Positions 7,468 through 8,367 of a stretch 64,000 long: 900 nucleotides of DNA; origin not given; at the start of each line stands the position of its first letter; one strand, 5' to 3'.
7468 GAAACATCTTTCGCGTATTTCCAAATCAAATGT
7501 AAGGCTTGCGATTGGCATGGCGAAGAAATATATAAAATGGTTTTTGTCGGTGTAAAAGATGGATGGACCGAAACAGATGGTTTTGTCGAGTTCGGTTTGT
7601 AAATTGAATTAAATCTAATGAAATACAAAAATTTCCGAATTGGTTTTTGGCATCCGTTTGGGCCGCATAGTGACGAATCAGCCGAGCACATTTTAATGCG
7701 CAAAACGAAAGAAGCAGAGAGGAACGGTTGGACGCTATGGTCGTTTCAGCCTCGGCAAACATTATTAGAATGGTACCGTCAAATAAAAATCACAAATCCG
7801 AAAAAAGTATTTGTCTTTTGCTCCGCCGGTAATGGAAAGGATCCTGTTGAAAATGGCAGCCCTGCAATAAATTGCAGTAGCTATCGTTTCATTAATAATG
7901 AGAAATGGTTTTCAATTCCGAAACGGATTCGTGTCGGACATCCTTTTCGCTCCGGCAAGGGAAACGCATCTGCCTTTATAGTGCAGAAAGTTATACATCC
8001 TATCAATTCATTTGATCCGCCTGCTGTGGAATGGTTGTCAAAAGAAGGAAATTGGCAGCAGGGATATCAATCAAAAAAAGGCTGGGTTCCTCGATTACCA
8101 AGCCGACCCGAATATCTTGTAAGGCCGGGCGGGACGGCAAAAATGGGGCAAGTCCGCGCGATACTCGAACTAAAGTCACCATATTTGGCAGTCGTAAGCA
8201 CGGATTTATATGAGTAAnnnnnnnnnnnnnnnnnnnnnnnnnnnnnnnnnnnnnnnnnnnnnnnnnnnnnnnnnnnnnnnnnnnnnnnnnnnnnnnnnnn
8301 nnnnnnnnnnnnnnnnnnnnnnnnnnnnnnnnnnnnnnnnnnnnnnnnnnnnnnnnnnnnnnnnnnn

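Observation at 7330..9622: AT-rich three-gene cassette (zinc ribbon / unknown 199 aa / 470-aa HEPN protein): candidate undescribed defence or abortive-infection system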

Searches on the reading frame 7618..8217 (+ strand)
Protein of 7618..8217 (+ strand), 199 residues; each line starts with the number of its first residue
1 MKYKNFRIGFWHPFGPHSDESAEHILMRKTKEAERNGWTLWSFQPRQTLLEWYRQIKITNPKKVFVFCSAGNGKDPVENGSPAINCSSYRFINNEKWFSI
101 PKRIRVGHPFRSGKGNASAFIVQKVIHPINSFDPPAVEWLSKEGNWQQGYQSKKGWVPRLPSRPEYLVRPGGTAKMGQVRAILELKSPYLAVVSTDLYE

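Call 4: search_protein_families(library=pfam, proteins=[window:7618-8217:+], max_evalue=1)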
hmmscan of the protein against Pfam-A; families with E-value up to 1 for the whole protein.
window:7618-8217:+ (199 aa): 0 families

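Call 5: search_protein_families(library=padloc, proteins=[window:7618-8217:+], max_evalue=1)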
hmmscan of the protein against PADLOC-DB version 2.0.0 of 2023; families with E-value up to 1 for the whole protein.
window:7618-8217:+ (199 aa): 0 families

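Call 6: search_protein_families(library=ncbifam, proteins=[window:7618-8217:+], max_evalue=1)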
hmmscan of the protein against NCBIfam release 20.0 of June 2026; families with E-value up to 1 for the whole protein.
window:7618-8217:+ (199 aa): 0 families

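Call 7: search_protein_families(library=phrogs, proteins=[window:7618-8217:+], max_evalue=1)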
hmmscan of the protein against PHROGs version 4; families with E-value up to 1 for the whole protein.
window:7618-8217:+ (199 aa): 0 families

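Call 14: find_homologous_proteins(query=window:7618-8217:+)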
Query window:7618-8217:+ (199 aa): 110 proteins with E <= 0.001 among 133 candidates.
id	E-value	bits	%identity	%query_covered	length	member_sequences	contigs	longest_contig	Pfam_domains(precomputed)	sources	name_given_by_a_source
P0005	9.6e-136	468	100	100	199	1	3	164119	-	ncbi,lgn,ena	-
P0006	1.1e-72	262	56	98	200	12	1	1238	-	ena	-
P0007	1.4e-71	259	56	98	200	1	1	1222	-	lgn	-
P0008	7.0e-67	243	54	98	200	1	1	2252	-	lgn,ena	-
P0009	8.8e-67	243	54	99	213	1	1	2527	-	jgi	jgi:hypothetical protein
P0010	7.8e-65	237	52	98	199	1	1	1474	-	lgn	-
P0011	3.0e-63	232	53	99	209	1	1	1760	-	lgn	-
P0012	9.8e-63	230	52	98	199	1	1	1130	-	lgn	-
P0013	1.7e-60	223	53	98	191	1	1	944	-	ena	-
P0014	2.9e-57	212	53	97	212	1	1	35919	-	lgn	-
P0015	1.4e-55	206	52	98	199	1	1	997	-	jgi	jgi:hypothetical protein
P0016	3.3e-55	205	50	96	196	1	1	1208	-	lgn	-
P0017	4.9e-55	205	51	97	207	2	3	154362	-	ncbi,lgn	-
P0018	8.7e-55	204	48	97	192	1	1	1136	-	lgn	-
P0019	1.2e-54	203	51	98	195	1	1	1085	-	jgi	jgi:hypothetical protein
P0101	8.2e-36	142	41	93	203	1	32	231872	-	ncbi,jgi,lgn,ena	-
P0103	1.2e-34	138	43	95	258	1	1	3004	PF24001.2,PF03683.20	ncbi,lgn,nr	ncbi:MAG: UPF0175 family protein [Mucilaginibacter sp.]|nr:UPF0175 family protein [Mucilaginibacter 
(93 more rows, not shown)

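Call 17: find_related_loci(query=A1, collection=genome_contigs, flank=6000)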
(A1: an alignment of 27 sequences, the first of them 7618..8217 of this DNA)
Query A1 (199 aa) in genome_contigs; peptide patterns used: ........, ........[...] (x = any residue, [..] = any of these).
62 stretches matched a pattern; 39 encode a relative of the query (tblastn E <= 1e-3); 39 distinct loci.
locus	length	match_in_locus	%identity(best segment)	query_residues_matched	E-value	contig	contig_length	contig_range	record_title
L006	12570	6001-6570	52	1-195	8e-63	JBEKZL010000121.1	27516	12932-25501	MAG: Bryobacteraceae bacterium isolate SPRUCE 69 SPRUCE_69_121, whole genome shotgun sequence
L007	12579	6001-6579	50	1-196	3e-60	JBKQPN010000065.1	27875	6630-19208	MAG: Terriglobales bacterium isolate MGr1A1B1C__bin_134 MGr1A1B1C_000000121843, whole genome shotgun sequence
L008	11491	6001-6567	52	1-197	5e-58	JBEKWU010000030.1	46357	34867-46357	MAG: Bryobacteraceae bacterium isolate SPRUCE 635 SPRUCE_635_30, whole genome shotgun sequence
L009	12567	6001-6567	51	1-197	1e-57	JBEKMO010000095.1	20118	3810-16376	MAG: Bryobacteraceae bacterium isolate SPRUCE 396 SPRUCE_396_95, whole genome shotgun sequence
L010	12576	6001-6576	50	1-196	1e-57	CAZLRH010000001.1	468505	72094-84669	MAG TPA_asm: uncultured Opitutales bacterium isolate binchicken_co54_398 genome assembly, contig: NODE_1_length_468505_c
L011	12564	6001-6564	47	1-197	5e-56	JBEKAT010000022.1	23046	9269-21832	MAG: Sedimentisphaerales bacterium isolate SPRUCE 119 SPRUCE_119_22, whole genome shotgun sequence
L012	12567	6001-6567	48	1-197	3e-55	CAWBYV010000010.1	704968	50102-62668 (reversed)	MAG: uncultured delta proteobacterium isolate MFD03044.bin.2.84 genome assembly, contig: contig_42493, whole genome shot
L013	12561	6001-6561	49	1-197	3e-55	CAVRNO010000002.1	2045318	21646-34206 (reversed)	MAG: Candidatus Binataceae bacterium isolate MFD03726.bin.1.6 genome assembly, contig: contig_15392, whole genome shotgu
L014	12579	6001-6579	46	1-196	2e-52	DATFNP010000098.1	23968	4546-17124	MAG TPA_asm: Candidatus Sulfotelmatobacter sp. isolate SMAG_U9254 k141_844740, whole genome shotgun sequence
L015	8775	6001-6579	46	1-196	2e-51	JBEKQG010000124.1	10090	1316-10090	MAG: Terriglobales bacterium isolate SPRUCE 482 SPRUCE_482_124, whole genome shotgun sequence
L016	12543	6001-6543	47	1-194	7e-49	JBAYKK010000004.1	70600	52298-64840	MAG: Candidatus Paceibacterota bacterium isolate SO_2016_GW1_78 scaffold00841_OW334_2016, whole genome shotgun sequence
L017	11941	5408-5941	48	5-193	1e-44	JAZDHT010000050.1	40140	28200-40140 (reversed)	MAG: Patescibacteria group bacterium isolate MEGAHIT-group-0.35 k141_8507427, whole genome shotgun sequence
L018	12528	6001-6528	47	6-193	3e-44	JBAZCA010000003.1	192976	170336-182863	MAG: Patescibacteria group bacterium isolate SO_2017_GW1_125 NODE_560_length_192976_cov_8.978112_OW334_2017, whole genom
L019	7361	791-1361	44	6-196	1e-43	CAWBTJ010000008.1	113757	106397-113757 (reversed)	MAG: Candidatus Eremiobacteraeota bacterium isolate MFD04580.bin.4.256 genome assembly, contig: contig_11110, whole geno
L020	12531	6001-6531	43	6-193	4e-41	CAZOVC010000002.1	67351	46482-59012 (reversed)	MAG TPA_asm: uncultured Candidatus Saccharibacteria bacterium isolate binchicken_co100_437 genome assembly, contig: NODE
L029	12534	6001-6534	42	6-193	1e-35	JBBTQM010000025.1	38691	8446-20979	MAG: Patescibacteria group bacterium isolate H43-bin055_1 H43_bin055_1_000000000025, whole genome shotgun sequence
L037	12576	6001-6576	36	1-193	3e-27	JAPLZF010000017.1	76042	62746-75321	MAG: Candidatus Staskawiczbacteria bacterium isolate LacPavin_0920_WC90_MAG_38_16 LacPavin_0920_WC90_scaffold_184412, wh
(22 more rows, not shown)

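Call 29: search_solved_structures(query=A3, max_evalue=10, show_alignments=2)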
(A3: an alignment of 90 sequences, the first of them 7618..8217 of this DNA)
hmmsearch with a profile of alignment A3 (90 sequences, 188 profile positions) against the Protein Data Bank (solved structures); distinct sequences matched with E-value up to 10: 2.
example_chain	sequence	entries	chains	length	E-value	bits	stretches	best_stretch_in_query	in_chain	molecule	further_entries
2xsg_A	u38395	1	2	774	1.3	12.3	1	7-64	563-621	CCMAN5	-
4aq0_A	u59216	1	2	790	1.4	12.2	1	7-64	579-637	CCMAN5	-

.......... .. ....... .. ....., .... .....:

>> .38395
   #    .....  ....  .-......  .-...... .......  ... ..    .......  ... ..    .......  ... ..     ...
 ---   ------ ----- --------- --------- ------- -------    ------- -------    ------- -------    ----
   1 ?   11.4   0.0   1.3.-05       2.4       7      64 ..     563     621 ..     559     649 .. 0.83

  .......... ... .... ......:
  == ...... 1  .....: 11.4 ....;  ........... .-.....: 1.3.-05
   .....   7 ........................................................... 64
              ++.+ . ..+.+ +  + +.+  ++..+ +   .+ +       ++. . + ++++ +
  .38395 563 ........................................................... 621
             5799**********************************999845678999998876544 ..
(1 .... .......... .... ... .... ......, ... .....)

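Call 34: predict_structure(alignment_id=A3)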
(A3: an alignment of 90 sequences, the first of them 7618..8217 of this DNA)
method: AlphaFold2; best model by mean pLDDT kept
length: 199 residues; sequences in the alignment: 90
mean_pLDDT: 95.3   pTM: 0.91
mean pLDDT of the five models: 95.3, 94.9, 94.7, 94.6, 94.4
residues with pLDDT >= 90: 177; 70-90: 21; 50-70: 1; < 50: 0
segments of 3 or more residues with pLDDT < 50: none
pLDDT, mean of each block of 10 residues (from residue 1): 92 93 97 98 97 98 97 84 95 98 96 95 97 96 96 95 93 96 98 94
secondary structure, 60 per line:
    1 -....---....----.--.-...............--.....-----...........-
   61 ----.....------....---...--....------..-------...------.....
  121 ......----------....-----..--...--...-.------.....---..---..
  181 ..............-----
elements in order: H2-5 E9-12 H22-36 E39-43 H49-59 E65-69 H76-79 E83-85 E88-91 E107-109 E116-126 E137-140 E150-152 E155-157 E166-170 E179-194

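Call 39: fold_search(model_id=the predicted structure, library=pdb)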
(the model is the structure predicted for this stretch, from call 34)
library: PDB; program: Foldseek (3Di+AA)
matches with E <= 10: 238; with E <= 0.001: 0
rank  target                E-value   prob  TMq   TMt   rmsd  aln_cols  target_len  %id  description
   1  9v84_B                1.3e-01  0.12  0.17  0.20  16.6       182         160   10  Crystal structure of complex Hit-1 with YTHDC1 (released 2025-12-24)
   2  3j4j                  2.2e-01  0.02  0.09  0.05  27.2       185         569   10  Model of full-length T. thermophilus Translation Initiation Factor 2 refined against its cryo-EM density from a 30S Init (released 2013-09-25)
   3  7qlh_A                2.8e-01  0.03  0.11  0.12  12.0       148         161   11  Crystal structure of S-layer protein SlpA from Lactobacillus amylovorus, domain I (aa 48-213) (released 2022-12-28)
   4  8q1o_A                3.3e-01  0.03  0.11  0.12  12.2       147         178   10  S-layer protein SlpA from Lactobacillus amylovorus, domain I (aa 32-209), important for Self-assembly (released 2023-09-06)
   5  7z8w_B                3.5e-01  0.11  0.20  0.24  15.4       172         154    9  Crystal structure of YTHDF2 with compound YLI_DC1_018 (released 2022-03-30)
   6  7yx6_A                3.9e-01  0.12  0.20  0.26  15.2       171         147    9  Crystal structure of YTHDF2 with compound YLI_DF_027 (released 2022-02-23)
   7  6rt4_B                4.1e-01  0.18  0.17  0.20   4.8        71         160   14  The YTH domain of YTHDC1 protein in complex with m6ACU oligonucleotide (released 2019-11-27)
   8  7a1v_A                4.7e-01  0.11  0.22  0.27  14.0       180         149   10  Crystal structure of YTHDF2 in complex with m1A (released 2021-08-25)
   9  7r5w_A                4.9e-01  0.10  0.19  0.24  15.0       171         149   13  Crystal structure of YTHDF2 with compound YLI_DF_029 (released 2022-03-16)
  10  9jgi_O                5.2e-01  0.03  0.12  0.11  17.6       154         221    8  Architecture of a pentameric assembly of the tube tail protein (released 2025-07-16)
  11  7unt                  5.9e-01  0.02  0.09  0.05  18.6       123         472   10  Compact IF2-GDP bound to the Pseudomonas aeruginosa 70S ribosome initiation complex, from focused classification and ref (released 2022-06-22)
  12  6wea_D                6.6e-01  0.13  0.15  0.17   4.6        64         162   12  YTH domain of human YTHDC1 with a 10mer Oligo Containing N6mA (released 2020-07-15)
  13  8q4v_B                6.6e-01  0.11  0.15  0.17   4.9        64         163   14  Crystal structure of YTHDC1 in complex with Compound 37 (ZA_356) (released 2023-12-06)
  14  7r5w_B                6.6e-01  0.09  0.19  0.24  15.4       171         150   10  Crystal structure of YTHDF2 with compound YLI_DF_029 (released 2022-03-16)
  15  4wqn_A                6.6e-01  0.08  0.20  0.25  15.7       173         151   10  Crystal structure of N6-methyladenosine RNA reader YTHDF2 (released 2014-11-19)
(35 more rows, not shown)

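Call 49: fold_search(model_id=the predicted structure, library=viral)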
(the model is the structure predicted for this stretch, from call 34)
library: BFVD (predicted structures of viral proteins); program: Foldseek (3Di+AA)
matches with E <= 10: 223; with E <= 0.001: 0
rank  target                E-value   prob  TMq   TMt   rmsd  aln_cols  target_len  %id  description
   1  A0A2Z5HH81            2.0e-01  0.02  0.11  0.08  20.5       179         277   14  (no name in the UniProt tables at hand)
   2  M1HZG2                2.4e-01  0.12  0.21  0.28  15.7       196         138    8  (no name in the UniProt tables at hand)
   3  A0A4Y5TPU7            2.6e-01  0.02  0.10  0.05  17.7       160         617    9  (no name in the UniProt tables at hand)
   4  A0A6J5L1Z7            6.5e-01  0.05  0.11  0.09  11.7        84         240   13  HTH_XRE domain containing protein [uncultured Caudovirales phage]
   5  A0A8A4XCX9            7.8e-01  0.02  0.10  0.09  19.8       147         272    6  VP1 (Fragment) [Aegithalos caudatus parvoviridae sp.]
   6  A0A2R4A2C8            7.8e-01  0.02  0.11  0.05  17.0       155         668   12  Minor tail protein [Microbacterium phage Kieran]
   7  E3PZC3                8.2e-01  0.04  0.08  0.14  14.6        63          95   11  Structural, host-like protein [Roseovarius sp. 217 phage 1]
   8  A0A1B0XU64            8.2e-01  0.01  0.10  0.10  17.7       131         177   11  (no name in the UniProt tables at hand)
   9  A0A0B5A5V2            8.2e-01  0.01  0.10  0.05  16.9       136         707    9  (no name in the UniProt tables at hand)
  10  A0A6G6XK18            8.7e-01  0.02  0.14  0.13  17.3       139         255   12  (no name in the UniProt tables at hand)
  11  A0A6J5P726            9.2e-01  0.02  0.11  0.09  17.0       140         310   11  Bacteriophage lambda, Stf, side tail fibre-repeat-2 [uncultured Caudovirales phage]
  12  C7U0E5                9.8e-01  0.02  0.10  0.06  15.9       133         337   10  (no name in the UniProt tables at hand)
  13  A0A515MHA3            9.8e-01  0.02  0.10  0.11  18.9       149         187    9  Lipoprotein [Rhodococcus phage Sleepyhead]
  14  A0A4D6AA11            9.8e-01  0.02  0.11  0.04  15.3       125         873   16  (no name in the UniProt tables at hand)
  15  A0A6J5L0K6            1.0e+00  0.01  0.10  0.05  16.4       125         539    9  Uncharacterized protein [uncultured Caudovirales phage]
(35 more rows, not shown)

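Call 56: search_protein_families(library=pfam, alignment_id=A5, max_evalue=0.00001)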
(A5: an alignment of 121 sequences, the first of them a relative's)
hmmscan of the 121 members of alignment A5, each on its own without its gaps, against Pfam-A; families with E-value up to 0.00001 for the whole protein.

A. member 1, L006:5121-5369:- (82 aa): 0 families

B. families by the number of members that match (of 121 scanned): 119 families (the first 25 are shown)
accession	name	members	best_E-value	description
PF01555.25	N6_N4_Mtase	2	2.3e-45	DNA methylase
PF12704.14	MacB_PCD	2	7.8e-41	MacB-like periplasmic core domain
PF04471.18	Mrr_cat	2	1.8e-35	Restriction endonuclease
PF00717.28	Peptidase_S24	2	3.1e-29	Peptidase S24-like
PF14338.12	Mrr_N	2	6.3e-27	Mrr N-terminal domain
PF00561.26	Abhydrolase_1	2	1.4e-25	alpha/beta hydrolase fold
PF12697.13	Abhydrolase_6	2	7.8e-25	Alpha/beta hydrolase family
PF02687.27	FtsX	2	1.9e-22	FtsX-like permease C-terminal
PF13424.12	TPR_12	2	1.1e-16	Tetratricopeptide repeat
PF01726.22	LexA_DNA_bind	2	6.1e-16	LexA DNA binding domain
PF07992.20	Pyr_redox_2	2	4.6e-14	Pyridine nucleotide-disulphide oxidoreductase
PF22722.2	NA-iREase1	2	2.8e-11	NACHT-associated inactive Restriction Endonuclease 1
PF12146.15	Hydrolase_4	2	5.9e-11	Serine aminopeptidase, S33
PF12686.12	DUF3800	2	8.4e-10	Protein of unknown function (DUF3800)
PF01019.26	G_glu_transpept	1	1.1e-161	Gamma-glutamyltranspeptidase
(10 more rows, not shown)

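Call 65: search_protein_families(library=pfam, alignment_id=A3, max_evalue=0.1)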
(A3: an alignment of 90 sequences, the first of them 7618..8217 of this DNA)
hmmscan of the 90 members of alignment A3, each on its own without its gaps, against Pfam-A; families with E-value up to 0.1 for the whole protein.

A. member 1, window:7618-8217:+ (199 aa): 0 families

B. families by the number of members that match (of 90 scanned): 11 families
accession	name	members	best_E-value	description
PF18755.6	RAMA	1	0.022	Restriction Enzyme Adenine Methylase Associated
PF06101.16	Vps62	1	0.026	Vacuolar protein sorting-associated protein 62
PF20847.2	PNM8A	1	0.039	Paraneoplastic antigen 8A protein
PF11141.13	DUF2914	1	0.04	Protein of unknown function (DUF2914)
PF21198.3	ASH2L-like_WH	1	0.041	Set1/Ash2 histone methyltransferase complex subunit ASH2-like, WH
PF10371.14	EKR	1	0.047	Domain of unknown function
PF11095.14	Gemin7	1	0.047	Gem-associated protein 7 (Gemin7)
PF00102.32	Y_phosphatase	1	0.067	Protein-tyrosine phosphatase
PF05964.19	FYRN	1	0.078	F/Y-rich N-terminus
PF02900.23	LigB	1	0.09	Catalytic LigB subunit of aromatic ring-opening dioxygenase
PF23502.1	YdgV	1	0.098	YdgV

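Call 69: search_dna_similar(query=window:7618-8217:+, collection=plasmids, mode=protein, max_evalue=0.001, max_rows=15)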
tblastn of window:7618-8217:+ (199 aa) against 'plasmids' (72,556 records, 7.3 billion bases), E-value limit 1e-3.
No match.

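Call 71: search_dna_similar(query=window:7618-8217:+, collection=phages, mode=protein, max_evalue=0.01, max_rows=15)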
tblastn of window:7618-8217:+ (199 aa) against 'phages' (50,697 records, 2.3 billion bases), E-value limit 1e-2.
Records with a match: 1; places in all: 1; records where one place covers at least 80% of the query: 0.
Best place of each record, by identity: <60% 1.
By first word of the organism name: uncultured 1.
By host as written in the record: - 1.
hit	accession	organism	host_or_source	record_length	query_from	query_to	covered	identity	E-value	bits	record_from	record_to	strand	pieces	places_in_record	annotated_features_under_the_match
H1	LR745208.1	uncultured phage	metagenomic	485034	8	193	77%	31.4%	7e-13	96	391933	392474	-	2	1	record has no annotation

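Call 72: find_related_loci(query=A1, collection=viral_contigs, flank=5000)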
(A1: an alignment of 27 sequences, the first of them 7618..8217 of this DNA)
Query A1 (199 aa) in viral_contigs; peptide patterns used: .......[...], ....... (x = any residue, [..] = any of these).
46 stretches matched a pattern; 2 encode a relative of the query (tblastn E <= 1e-3); 2 distinct loci.
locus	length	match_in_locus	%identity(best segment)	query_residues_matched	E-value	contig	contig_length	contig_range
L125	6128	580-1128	42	1-193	2e-42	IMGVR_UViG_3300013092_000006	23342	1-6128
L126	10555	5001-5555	42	1-195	4e-40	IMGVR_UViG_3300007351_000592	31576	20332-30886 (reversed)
